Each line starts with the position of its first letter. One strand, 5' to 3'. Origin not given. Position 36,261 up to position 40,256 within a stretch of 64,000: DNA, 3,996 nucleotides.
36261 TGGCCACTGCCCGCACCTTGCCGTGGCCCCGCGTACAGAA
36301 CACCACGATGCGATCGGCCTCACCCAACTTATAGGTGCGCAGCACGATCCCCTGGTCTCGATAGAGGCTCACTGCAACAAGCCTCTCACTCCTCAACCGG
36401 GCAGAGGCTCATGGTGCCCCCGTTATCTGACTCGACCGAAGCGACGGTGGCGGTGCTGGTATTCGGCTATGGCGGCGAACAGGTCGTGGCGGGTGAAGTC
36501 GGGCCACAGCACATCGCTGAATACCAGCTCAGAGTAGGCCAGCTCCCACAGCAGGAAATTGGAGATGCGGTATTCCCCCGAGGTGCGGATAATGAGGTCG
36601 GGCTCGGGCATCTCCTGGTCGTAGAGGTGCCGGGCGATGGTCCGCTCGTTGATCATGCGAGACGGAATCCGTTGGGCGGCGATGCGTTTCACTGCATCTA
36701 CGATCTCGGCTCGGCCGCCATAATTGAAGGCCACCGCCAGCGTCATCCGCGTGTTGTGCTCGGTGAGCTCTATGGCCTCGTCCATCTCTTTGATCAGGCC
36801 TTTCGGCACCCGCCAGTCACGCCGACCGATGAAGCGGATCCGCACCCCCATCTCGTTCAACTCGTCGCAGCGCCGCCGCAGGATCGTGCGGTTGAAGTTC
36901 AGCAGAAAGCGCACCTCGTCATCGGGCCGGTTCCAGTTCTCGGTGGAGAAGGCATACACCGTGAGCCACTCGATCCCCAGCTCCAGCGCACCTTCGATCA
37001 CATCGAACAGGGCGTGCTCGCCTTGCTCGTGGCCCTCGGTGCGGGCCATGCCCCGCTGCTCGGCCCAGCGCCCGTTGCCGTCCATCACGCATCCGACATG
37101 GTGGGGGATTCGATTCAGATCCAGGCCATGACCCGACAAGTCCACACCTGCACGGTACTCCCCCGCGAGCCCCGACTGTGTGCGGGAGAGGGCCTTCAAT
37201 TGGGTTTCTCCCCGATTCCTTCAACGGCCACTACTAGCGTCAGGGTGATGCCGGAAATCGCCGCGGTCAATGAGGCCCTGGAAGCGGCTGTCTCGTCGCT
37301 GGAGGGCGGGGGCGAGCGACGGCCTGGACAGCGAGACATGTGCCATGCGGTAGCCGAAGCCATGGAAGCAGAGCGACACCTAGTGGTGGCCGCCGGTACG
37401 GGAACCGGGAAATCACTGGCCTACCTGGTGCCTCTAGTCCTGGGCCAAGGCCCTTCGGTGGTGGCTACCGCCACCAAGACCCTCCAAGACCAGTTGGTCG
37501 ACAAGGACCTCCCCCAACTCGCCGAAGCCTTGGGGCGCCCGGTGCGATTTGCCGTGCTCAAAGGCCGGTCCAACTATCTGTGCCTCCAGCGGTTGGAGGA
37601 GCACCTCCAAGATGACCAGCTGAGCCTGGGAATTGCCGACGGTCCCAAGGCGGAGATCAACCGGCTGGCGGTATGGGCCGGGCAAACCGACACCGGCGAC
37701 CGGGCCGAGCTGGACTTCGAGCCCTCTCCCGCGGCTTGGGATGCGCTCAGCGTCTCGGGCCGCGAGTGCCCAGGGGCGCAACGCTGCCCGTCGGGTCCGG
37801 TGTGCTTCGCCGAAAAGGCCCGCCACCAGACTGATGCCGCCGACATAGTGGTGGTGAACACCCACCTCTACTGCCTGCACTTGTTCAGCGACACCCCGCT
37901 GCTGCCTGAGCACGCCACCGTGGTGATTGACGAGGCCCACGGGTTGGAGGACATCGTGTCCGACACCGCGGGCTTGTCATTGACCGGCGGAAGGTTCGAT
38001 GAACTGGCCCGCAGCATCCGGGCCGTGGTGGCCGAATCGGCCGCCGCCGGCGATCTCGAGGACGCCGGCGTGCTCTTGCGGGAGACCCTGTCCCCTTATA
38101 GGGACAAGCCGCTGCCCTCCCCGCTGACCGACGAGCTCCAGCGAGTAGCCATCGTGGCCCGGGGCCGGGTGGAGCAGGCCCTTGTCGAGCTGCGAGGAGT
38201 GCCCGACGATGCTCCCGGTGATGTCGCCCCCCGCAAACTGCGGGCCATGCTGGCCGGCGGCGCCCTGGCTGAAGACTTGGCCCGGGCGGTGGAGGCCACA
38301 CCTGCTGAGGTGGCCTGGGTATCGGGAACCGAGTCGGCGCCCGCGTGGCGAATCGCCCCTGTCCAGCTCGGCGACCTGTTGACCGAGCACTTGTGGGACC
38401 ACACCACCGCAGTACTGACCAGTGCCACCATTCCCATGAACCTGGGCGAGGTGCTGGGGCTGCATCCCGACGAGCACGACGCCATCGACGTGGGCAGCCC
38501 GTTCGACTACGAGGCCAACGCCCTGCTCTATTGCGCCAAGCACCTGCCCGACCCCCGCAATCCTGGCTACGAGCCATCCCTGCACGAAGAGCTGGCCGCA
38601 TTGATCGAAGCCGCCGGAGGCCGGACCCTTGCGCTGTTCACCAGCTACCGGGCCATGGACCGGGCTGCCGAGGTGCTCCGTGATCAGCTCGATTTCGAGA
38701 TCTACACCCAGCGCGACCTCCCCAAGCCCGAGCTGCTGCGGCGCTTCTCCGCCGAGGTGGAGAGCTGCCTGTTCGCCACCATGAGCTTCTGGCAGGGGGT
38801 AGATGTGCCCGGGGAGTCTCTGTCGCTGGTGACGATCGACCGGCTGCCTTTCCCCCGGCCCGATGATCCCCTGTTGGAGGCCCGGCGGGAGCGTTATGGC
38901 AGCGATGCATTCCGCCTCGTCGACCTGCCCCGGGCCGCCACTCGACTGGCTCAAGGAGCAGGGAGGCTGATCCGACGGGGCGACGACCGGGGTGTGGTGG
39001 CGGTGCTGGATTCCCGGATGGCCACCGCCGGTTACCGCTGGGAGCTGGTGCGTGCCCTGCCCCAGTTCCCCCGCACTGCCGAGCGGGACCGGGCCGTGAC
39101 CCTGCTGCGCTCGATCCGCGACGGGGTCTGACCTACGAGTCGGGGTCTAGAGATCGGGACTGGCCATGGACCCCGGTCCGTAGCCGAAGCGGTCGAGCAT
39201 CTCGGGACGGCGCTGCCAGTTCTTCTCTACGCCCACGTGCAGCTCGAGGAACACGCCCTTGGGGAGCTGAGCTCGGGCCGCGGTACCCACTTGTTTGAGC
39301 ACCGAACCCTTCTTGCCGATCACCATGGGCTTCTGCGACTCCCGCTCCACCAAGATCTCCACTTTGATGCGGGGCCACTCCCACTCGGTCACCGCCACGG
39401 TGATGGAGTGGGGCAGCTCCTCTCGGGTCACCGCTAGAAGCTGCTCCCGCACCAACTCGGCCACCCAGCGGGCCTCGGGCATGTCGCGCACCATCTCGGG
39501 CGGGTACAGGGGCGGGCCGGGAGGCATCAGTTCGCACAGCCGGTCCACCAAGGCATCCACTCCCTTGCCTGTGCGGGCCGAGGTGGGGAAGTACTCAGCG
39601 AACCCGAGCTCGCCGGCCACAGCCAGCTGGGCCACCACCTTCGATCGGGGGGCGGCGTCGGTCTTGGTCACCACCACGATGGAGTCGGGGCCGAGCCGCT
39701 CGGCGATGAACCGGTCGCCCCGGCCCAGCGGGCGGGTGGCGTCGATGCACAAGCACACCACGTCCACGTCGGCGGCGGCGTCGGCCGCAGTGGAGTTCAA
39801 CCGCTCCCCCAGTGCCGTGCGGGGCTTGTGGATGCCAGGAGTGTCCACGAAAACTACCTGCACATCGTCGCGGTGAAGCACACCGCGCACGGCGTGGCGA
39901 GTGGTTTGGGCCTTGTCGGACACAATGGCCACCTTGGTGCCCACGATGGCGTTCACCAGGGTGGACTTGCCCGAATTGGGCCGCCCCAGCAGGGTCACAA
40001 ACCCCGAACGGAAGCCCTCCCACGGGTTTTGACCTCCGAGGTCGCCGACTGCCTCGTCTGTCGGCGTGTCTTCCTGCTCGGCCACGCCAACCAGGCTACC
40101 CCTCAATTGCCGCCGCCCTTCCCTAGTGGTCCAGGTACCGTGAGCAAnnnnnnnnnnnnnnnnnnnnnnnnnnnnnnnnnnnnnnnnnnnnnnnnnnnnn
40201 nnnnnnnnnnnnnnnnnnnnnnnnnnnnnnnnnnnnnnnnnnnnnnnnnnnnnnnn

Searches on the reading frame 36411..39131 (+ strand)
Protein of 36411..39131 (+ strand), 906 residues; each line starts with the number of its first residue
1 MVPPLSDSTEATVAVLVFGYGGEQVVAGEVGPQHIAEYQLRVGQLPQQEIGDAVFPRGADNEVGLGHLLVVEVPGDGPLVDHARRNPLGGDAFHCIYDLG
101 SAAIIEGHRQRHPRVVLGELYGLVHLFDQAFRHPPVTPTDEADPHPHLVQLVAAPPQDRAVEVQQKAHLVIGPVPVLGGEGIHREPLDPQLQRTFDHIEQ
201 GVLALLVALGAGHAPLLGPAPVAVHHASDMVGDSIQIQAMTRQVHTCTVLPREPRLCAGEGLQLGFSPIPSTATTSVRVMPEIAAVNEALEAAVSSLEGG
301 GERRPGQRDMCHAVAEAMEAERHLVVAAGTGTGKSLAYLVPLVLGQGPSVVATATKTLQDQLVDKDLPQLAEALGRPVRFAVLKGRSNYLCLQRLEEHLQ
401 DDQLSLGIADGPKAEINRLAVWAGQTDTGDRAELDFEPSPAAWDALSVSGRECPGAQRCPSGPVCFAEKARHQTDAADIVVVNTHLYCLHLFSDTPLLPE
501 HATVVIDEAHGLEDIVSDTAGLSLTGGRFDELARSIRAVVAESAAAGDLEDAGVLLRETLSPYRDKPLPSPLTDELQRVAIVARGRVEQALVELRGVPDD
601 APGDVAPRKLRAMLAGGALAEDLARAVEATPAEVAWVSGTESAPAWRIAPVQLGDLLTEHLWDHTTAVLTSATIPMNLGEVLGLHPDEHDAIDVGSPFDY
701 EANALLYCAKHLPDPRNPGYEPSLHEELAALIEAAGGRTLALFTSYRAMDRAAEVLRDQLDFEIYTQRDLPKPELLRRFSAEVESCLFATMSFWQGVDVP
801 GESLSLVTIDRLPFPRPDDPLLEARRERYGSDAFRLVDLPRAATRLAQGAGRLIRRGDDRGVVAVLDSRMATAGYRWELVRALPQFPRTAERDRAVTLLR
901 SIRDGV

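Call 7: search_protein_families(library=pfam, proteins=[window:36411-39131:+])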
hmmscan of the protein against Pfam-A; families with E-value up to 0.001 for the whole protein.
window:36411-39131:+ (906 aa): 2 families
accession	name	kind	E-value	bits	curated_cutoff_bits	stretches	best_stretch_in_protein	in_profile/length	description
PF13307.12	Helicase_C_2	-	1.5e-38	133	25.3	1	730-885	3-169/170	Helicase C-terminal domain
PF00270.35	DEAD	-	1.4e-08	35.1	26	1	313-386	7-83/167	DEAD/DEAH box helicase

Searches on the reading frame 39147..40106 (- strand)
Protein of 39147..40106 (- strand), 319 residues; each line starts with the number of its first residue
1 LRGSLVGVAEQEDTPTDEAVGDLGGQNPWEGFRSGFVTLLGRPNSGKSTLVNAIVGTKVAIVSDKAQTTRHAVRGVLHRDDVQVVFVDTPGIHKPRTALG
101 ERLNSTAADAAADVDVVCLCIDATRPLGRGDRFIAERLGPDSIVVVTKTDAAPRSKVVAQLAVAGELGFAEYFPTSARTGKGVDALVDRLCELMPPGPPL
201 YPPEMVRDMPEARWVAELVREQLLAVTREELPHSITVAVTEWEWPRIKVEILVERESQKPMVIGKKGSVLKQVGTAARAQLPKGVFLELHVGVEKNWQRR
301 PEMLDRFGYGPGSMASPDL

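Call 7: search_protein_families(library=pfam, proteins=[window:39147-40106:-])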
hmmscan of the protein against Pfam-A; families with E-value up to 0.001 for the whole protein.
window:39147-40106:- (319 aa): 9 families
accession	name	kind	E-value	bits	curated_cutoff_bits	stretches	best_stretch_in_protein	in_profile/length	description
PF01926.29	MMR_HSR1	-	8.4e-23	81.1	21.9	1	37-148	2-113/113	50S ribosome-binding GTPase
PF07650.23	KH_2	-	1.3e-11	44.5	22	1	230-298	1-78/78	KH domain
PF02421.24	FeoB_N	-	1e-10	41.8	27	1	37-188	3-154/156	Ferrous iron transport protein B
PF03193.22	RsgA_GTPase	-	3.2e-08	34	30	1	35-95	107-171/174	RsgA GTPase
PF10662.15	PduV-EutP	-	4.5e-08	33.5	21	1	37-190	4-141/143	Ethanolamine utilisation - propanediol utilisation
PF00350.29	Dynamin_N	-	1.3e-06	29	27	0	38-70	2-33/168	Dynamin family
PF04548.22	AIG1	-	8.2e-06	25.7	27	1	38-97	4-64/212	AIG1 family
PF00009.33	GTP_EFTU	-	9.3e-06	25.8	26.5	0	71-195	58-187/188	Elongation factor Tu GTP binding domain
PF02492.25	cobW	-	0.00012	22.2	20.7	0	73-161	74-165/180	CobW/HypB/UreG, nucleotide-binding domain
